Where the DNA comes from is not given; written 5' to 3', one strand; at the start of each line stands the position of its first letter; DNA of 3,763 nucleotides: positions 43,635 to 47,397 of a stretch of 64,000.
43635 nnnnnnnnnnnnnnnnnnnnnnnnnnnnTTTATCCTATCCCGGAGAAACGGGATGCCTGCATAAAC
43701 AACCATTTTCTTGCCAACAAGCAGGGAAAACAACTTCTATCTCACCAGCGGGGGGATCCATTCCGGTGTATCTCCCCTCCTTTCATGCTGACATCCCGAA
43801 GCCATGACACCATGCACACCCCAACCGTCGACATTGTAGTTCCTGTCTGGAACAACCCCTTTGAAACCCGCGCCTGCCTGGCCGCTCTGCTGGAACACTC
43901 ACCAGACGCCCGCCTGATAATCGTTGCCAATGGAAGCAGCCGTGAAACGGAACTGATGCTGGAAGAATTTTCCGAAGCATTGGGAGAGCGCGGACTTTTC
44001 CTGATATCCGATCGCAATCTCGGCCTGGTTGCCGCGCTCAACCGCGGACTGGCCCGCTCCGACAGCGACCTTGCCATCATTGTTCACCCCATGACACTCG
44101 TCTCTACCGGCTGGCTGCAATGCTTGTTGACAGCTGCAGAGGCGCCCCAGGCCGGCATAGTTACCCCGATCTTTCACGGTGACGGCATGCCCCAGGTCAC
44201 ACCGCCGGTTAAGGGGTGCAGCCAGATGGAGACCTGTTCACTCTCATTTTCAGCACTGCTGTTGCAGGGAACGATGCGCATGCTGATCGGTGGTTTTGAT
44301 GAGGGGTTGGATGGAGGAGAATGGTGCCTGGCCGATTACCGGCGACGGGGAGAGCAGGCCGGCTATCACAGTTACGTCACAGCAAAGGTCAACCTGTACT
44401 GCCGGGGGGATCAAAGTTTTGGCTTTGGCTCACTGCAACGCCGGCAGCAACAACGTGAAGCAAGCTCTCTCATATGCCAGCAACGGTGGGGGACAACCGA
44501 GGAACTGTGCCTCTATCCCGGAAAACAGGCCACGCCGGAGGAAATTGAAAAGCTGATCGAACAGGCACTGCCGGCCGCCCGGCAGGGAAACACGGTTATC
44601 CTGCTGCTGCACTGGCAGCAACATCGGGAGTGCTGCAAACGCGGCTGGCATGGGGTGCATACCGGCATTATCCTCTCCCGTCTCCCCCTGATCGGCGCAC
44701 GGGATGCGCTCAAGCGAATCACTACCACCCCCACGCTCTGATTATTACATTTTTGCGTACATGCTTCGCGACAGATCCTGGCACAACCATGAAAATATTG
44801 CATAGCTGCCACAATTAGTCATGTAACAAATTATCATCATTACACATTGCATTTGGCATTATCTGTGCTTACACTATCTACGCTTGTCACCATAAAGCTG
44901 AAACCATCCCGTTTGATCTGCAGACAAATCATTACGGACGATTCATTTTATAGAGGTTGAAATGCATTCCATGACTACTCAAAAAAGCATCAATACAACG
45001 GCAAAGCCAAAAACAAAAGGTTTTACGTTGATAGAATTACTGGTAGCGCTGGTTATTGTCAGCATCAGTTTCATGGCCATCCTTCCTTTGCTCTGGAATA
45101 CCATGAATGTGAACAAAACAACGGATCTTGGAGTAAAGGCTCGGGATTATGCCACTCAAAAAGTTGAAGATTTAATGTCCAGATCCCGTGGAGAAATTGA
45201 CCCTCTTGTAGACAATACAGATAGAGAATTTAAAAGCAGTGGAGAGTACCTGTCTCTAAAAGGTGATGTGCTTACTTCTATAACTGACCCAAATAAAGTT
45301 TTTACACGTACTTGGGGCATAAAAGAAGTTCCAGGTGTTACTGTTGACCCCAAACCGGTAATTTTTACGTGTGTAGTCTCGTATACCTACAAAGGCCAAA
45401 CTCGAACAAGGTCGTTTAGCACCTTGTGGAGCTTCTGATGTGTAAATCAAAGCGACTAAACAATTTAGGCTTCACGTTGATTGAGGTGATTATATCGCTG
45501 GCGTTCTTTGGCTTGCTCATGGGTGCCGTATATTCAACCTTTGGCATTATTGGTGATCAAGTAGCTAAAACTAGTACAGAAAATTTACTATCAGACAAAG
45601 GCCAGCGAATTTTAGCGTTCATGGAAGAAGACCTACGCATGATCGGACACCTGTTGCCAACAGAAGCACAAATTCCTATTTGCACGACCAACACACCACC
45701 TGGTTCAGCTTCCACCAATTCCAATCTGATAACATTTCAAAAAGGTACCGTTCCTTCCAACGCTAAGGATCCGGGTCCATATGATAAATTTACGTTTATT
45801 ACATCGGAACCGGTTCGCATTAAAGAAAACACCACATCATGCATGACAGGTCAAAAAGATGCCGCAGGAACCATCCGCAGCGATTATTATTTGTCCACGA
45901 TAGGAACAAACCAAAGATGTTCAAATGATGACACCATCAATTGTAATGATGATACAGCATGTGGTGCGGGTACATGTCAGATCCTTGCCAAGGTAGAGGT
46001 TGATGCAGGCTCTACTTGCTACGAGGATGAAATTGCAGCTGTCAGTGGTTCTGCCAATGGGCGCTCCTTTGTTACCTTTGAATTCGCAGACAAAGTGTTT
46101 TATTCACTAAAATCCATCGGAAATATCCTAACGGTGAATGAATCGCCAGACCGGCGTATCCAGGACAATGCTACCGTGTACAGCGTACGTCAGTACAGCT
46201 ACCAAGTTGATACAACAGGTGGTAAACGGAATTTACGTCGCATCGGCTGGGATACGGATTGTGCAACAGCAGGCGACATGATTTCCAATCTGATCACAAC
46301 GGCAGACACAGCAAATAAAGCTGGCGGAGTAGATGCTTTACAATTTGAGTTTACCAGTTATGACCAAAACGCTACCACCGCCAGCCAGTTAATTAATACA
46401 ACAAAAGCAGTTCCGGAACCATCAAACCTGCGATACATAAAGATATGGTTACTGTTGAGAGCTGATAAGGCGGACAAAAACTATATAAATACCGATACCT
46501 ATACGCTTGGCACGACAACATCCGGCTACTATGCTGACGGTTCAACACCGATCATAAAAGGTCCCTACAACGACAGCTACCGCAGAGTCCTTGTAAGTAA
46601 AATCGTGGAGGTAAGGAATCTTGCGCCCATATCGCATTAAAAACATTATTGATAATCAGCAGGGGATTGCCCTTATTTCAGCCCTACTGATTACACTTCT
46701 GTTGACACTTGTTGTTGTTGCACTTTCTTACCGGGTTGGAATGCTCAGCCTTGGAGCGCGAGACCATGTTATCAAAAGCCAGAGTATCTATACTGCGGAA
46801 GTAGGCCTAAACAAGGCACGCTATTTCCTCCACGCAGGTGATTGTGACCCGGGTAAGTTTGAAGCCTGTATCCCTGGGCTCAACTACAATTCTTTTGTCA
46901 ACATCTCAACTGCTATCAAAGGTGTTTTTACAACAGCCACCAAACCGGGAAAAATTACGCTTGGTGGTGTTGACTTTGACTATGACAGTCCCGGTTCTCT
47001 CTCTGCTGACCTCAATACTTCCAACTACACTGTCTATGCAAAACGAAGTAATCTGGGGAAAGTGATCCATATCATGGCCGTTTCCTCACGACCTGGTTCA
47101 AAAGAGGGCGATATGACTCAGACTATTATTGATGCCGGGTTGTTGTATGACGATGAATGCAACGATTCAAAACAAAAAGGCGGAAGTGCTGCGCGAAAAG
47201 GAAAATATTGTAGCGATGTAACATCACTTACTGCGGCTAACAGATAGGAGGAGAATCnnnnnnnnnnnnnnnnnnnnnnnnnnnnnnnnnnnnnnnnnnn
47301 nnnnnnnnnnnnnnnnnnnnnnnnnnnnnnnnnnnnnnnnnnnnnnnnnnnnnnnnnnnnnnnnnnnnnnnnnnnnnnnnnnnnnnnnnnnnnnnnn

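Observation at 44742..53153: AT-rich 8.4-kb island encoding an orphan minor-pilin / giant PilY1-like module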

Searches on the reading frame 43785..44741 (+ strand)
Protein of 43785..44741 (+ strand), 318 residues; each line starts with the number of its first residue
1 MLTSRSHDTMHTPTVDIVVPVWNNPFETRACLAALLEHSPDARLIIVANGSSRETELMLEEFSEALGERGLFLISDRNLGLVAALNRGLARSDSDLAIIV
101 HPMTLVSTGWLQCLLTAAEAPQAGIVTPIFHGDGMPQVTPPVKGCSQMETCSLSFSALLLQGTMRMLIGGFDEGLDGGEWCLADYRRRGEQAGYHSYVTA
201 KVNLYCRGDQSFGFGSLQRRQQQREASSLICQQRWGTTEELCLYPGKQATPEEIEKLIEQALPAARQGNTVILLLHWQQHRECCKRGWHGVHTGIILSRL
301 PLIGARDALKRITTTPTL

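Call 5: search_protein_families(library=pfam, proteins=[window:43785-44741:+], max_evalue=0.1)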
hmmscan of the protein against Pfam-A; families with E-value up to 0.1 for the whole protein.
window:43785-44741:+ (318 aa): 5 families
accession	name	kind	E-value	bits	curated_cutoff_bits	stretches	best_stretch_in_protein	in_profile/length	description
PF00535.33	Glycos_transf_2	-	5.9e-14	52.8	23.3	1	17-133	2-118/168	Glycosyl transferase family 2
PF13641.12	Glyco_tranf_2_3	-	4.8e-07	30.5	27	1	13-127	1-120/230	Glycosyltransferase like family 2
PF12804.13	NTP_transf_3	-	0.012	16.2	27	1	32-134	31-127/160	MobA-like NTP transferase domain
PF10111.15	Glyco_tranf_2_2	-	0.02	14.9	27.3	0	39-116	27-104/276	Glycosyltransferase like family 2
PF13032.11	RNaseH_pPIWI_RE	-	0.096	12.9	25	0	246-294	71-115/288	RNaseH domain of pPIWI_RE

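Call 6: search_protein_families(library=ncbifam, proteins=[window:43785-44741:+], max_evalue=0.1)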
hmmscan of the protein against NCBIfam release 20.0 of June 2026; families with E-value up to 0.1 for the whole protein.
window:43785-44741:+ (318 aa): 7 families
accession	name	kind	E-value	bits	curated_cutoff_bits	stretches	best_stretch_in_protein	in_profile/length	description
TIGR03965.1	mycofact_glyco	equivalog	1.8e-11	43.6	280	1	10-128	71-189/467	mycofactocin biosynthesis glycosyltransferase MftF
TIGR03937.1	PgaC_IcaA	equivalog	5.3e-07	28.9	422.3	1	6-127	38-160/407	poly-beta-1,6-N-acetyl-D-glucosamine synthase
TIGR04242.1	nodulat_NodC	equivalog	2.3e-06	26.8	550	1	5-125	40-163/395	chitooligosaccharide synthase NodC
NF007482.0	PRK10073.1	equivalog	7.5e-06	25.2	423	1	11-119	4-111/334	glycosyltransferase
NF041875.1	EPS_EpsD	equivalog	0.00012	21.6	370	1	15-113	1-99/325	exopolysaccharide biosynthesis glycosyltransferase EpsD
TIGR04283.1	glyco_like_mftF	equivalog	0.00062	19.4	182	1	17-122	3-103/221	TIGR04283 family arsenosugar biosynthesis glycosyltransferase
NF007986.1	PRK10714.1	equivalog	0.0032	16.5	529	1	14-100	7-97/316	undecaprenyl-phosphate 4-deoxy-4-formamido-L-arabinose transferase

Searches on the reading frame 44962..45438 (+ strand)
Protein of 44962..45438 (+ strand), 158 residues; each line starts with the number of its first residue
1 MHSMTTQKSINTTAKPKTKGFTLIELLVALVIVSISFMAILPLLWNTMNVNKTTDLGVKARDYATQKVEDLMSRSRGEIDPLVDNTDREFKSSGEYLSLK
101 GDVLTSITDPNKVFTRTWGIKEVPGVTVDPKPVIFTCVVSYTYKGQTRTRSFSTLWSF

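Call 5: search_protein_families(library=pfam, proteins=[window:44962-45438:+], max_evalue=0.1)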
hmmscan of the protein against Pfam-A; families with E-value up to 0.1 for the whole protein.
window:44962-45438:+ (158 aa): 1 family
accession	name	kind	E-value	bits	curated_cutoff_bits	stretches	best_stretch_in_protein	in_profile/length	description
PF07963.17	N_methyl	-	7.4e-09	35.3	21.2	1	17-40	3-26/27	Prokaryotic N-terminal methylation motif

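Call 6: search_protein_families(library=ncbifam, proteins=[window:44962-45438:+], max_evalue=0.1)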
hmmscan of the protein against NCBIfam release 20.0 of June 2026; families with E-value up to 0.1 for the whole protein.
window:44962-45438:+ (158 aa): 17 families
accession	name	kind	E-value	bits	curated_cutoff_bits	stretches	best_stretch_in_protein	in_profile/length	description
TIGR02532.1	IV_pilin_GFxxxE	domain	5.5e-07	29.2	16.3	1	19-41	2-24/24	prepilin-type N-terminal cleavage/methylation domain-containing protein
TIGR02523.1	type_IV_pilV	equivalog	2.4e-06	28.1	52.2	1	19-72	2-55/139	type IV pilus modification protein PilV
NF041002.1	pilin_ComGF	equivalog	7.7e-06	26.2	80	1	19-53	2-36/139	competence type IV pilus minor pilin ComGF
NF040999.1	pilin_ComGC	equivalog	1.3e-05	25.3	75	1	19-52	2-36/84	competence type IV pilus major pilin ComGC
NF041013.1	T4P_ComGE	equivalog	1.4e-05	25.1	49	1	17-52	2-37/83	competence type IV pilus minor pilin ComGE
NF038304.1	EPS_HpsC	equivalog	1.4e-05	24.9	200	1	11-53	13-52/318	hormogonium polysaccharide secretion pseudopilin HpsC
NF038303.1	EPS_HpsB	equivalog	4e-05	23.7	150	1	18-44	2-28/211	hormogonium polysaccharide secretion pseudopilin HpsB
TIGR01708.2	typeII_sec_gspH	equivalog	0.00034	20.6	80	1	19-41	2-24/169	type II secretion system minor pseudopilin GspH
TIGR01707.1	gspI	equivalog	0.00049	20.5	44.35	1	20-49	1-30/101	type II secretion system minor pseudopilin GspI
NF007848.0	PRK10557.1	equivalog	0.00055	19.3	120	1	12-47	4-42/192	prepilin peptidase-dependent protein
NF007800.0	PRK10506.1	equivalog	0.00072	19.4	158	1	16-67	6-57/163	prepilin peptidase-dependent protein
NF040982.1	ComGD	equivalog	0.002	18.6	70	1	19-43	2-25/139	competence type IV pilus minor pilin ComGD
TIGR01710.1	typeII_sec_gspG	equivalog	0.0032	17.5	88.85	1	19-53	1-35/134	type II secretion system major pseudopilin GspG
TIGR02599.1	TIGR02599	subfamily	0.0037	16.5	256.5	1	20-55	1-36/361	Verru_Chthon cassette protein C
NF007862.0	PRK10574.1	equivalog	0.005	17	138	1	17-55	3-41/145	prepilin peptidase-dependent pilin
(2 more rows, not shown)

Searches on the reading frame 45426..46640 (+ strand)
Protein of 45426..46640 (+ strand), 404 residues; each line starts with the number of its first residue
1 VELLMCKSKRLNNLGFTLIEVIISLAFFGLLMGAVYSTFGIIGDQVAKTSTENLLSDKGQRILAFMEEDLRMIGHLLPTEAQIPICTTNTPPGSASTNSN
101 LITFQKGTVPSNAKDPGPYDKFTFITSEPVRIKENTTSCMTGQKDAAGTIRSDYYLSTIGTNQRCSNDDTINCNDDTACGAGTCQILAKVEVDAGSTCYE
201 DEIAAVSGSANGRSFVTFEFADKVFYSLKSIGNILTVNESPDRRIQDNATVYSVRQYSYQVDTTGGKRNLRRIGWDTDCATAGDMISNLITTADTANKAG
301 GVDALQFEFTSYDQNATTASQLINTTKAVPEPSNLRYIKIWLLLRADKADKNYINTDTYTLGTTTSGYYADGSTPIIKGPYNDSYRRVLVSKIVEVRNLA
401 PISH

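Call 5: search_protein_families(library=pfam, proteins=[window:45426-46640:+], max_evalue=0.1)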
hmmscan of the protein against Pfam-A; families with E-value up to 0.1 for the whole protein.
window:45426-46640:+ (404 aa): 2 families
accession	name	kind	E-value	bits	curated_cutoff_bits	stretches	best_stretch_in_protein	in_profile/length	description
PF16074.10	PilW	-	7.9e-08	32.8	26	1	295-398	28-124/124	Type IV Pilus-assembly protein W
PF07963.17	N_methyl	-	6.7e-05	22.7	21.2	1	12-36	3-27/27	Prokaryotic N-terminal methylation motif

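Call 6: search_protein_families(library=ncbifam, proteins=[window:45426-46640:+], max_evalue=0.1)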
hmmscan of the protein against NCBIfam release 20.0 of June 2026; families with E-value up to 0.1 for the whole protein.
window:45426-46640:+ (404 aa): 8 families
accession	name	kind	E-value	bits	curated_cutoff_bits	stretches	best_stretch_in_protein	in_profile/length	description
TIGR02532.1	IV_pilin_GFxxxE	domain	0.00063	19.5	16.3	1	15-36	3-24/24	prepilin-type N-terminal cleavage/methylation domain-containing protein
TIGR01711.1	gspJ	equivalog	0.00071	19.4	64.85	1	15-72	2-59/192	type II secretion system minor pseudopilin GspJ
NF007848.0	PRK10557.1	equivalog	0.0043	16.4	120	1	8-74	5-71/192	prepilin peptidase-dependent protein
TIGR01708.2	typeII_sec_gspH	equivalog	0.0072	16.3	80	1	15-54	3-43/169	type II secretion system minor pseudopilin GspH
TIGR01707.1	gspI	equivalog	0.047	14.2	44.35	1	15-72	1-49/101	type II secretion system minor pseudopilin GspI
NF041002.1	pilin_ComGF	equivalog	0.058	13.6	80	1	15-50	3-38/139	competence type IV pilus minor pilin ComGF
TIGR01710.1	typeII_sec_gspG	equivalog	0.075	13.1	88.85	0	15-38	2-25/134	type II secretion system major pseudopilin GspG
NF041013.1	T4P_ComGE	equivalog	0.077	13.1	49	0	12-34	2-24/83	competence type IV pilus minor pilin ComGE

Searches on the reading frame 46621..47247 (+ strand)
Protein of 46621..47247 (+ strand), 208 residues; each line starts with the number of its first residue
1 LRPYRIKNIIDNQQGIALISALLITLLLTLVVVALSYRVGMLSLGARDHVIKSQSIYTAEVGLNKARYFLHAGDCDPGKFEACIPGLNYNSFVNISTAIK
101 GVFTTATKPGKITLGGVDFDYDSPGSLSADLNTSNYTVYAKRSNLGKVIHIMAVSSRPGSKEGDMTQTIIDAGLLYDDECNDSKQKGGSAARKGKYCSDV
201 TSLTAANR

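Call 5: search_protein_families(library=pfam, proteins=[window:46621-47247:+], max_evalue=0.1)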
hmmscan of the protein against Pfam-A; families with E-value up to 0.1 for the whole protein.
window:46621-47247:+ (208 aa): 1 family
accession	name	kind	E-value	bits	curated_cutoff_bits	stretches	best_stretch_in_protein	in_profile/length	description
PF14341.11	PilX_N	-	3.1e-06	27.5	25.5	1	14-64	1-51/51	PilX N-terminal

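Call 6: search_protein_families(library=ncbifam, proteins=[window:46621-47247:+], max_evalue=0.1)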
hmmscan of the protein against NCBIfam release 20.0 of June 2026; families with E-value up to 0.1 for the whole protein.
window:46621-47247:+ (208 aa): 2 families
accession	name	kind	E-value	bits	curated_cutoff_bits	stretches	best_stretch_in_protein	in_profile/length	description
NF037980.1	T2SS_GspK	equivalog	0.0038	16.8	130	1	13-41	1-29/307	type II secretion system minor pseudopilin GspK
NF007660.0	PRK10332.1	equivalog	0.063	13.8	86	0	9-45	4-42/107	prepilin-type N-terminal cleavage/methylation domain-containing protein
